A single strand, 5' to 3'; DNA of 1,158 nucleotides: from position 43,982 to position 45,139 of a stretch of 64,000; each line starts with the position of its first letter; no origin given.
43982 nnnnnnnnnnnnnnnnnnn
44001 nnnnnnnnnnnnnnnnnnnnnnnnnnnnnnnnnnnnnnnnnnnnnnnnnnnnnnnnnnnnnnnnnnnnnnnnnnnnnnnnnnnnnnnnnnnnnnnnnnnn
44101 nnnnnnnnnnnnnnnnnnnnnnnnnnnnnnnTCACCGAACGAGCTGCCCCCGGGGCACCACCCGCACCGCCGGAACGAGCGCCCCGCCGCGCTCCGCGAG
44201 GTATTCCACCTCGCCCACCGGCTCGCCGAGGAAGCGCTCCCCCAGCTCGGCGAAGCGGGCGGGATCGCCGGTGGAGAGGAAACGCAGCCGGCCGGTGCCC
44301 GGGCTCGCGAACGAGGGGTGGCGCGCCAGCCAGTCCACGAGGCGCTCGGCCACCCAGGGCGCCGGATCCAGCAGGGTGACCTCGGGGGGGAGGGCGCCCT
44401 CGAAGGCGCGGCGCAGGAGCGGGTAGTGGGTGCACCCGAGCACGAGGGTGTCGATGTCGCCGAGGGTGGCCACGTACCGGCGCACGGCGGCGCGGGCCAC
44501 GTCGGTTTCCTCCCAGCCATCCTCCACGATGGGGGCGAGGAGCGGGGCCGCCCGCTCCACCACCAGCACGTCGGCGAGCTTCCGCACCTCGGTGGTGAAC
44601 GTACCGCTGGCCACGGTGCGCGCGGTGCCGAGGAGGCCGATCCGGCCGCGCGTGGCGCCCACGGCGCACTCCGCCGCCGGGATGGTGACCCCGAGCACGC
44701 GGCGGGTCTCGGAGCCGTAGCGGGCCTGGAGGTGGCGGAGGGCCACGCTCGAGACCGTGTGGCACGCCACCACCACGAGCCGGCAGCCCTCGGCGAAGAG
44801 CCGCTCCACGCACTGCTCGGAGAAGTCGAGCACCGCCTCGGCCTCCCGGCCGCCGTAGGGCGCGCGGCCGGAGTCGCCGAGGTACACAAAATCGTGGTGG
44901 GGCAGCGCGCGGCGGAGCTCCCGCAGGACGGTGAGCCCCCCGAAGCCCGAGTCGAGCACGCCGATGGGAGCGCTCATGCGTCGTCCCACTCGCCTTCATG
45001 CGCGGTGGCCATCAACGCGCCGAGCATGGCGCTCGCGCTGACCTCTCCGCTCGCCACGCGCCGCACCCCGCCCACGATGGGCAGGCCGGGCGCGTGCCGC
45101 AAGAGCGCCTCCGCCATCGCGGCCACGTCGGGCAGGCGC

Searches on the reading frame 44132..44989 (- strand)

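Call 7: search_protein_families(library=pfam, proteins=[window:44132-44989:-], max_evalue=1)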
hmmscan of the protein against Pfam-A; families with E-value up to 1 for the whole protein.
window:44132-44989:- (285 aa): 1 family
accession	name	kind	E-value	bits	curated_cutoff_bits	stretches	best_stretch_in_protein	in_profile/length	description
PF01177.27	Asp_Glu_race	-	2.6e-13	50.7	31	1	23-214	18-208/211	Asp/Glu/Hydantoin racemase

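Call 8: search_protein_families(library=ncbifam, proteins=[window:44132-44989:-], max_evalue=1)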
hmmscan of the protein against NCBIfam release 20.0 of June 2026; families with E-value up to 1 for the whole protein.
window:44132-44989:- (285 aa): 5 families
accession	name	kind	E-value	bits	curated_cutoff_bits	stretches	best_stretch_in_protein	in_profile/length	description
NF002035.0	PRK00865.1-3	equivalog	7.9e-54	183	328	1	5-263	2-262/267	glutamate racemase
TIGR00067.1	glut_race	equivalog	3.8e-49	167.4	146.65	1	9-253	1-248/251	glutamate racemase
NF002034.1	PRK00865.1-1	equivalog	2e-25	89.5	408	1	11-224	3-218/260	glutamate racemase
NF052483.1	racemase_CuyB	equivalog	1.5e-08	34.9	190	1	59-220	62-224/225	cysteate racemase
TIGR00035.1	asp_race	subfamily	5.1e-05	23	93.1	1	50-219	58-225/236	amino acid racemase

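Call 96: search_protein_families(library=pfam, proteins=[L030:1782-2126:+], max_evalue=1)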
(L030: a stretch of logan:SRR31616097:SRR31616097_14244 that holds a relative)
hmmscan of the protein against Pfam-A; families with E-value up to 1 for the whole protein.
L030:1782-2126:+ (114 aa): 0 families
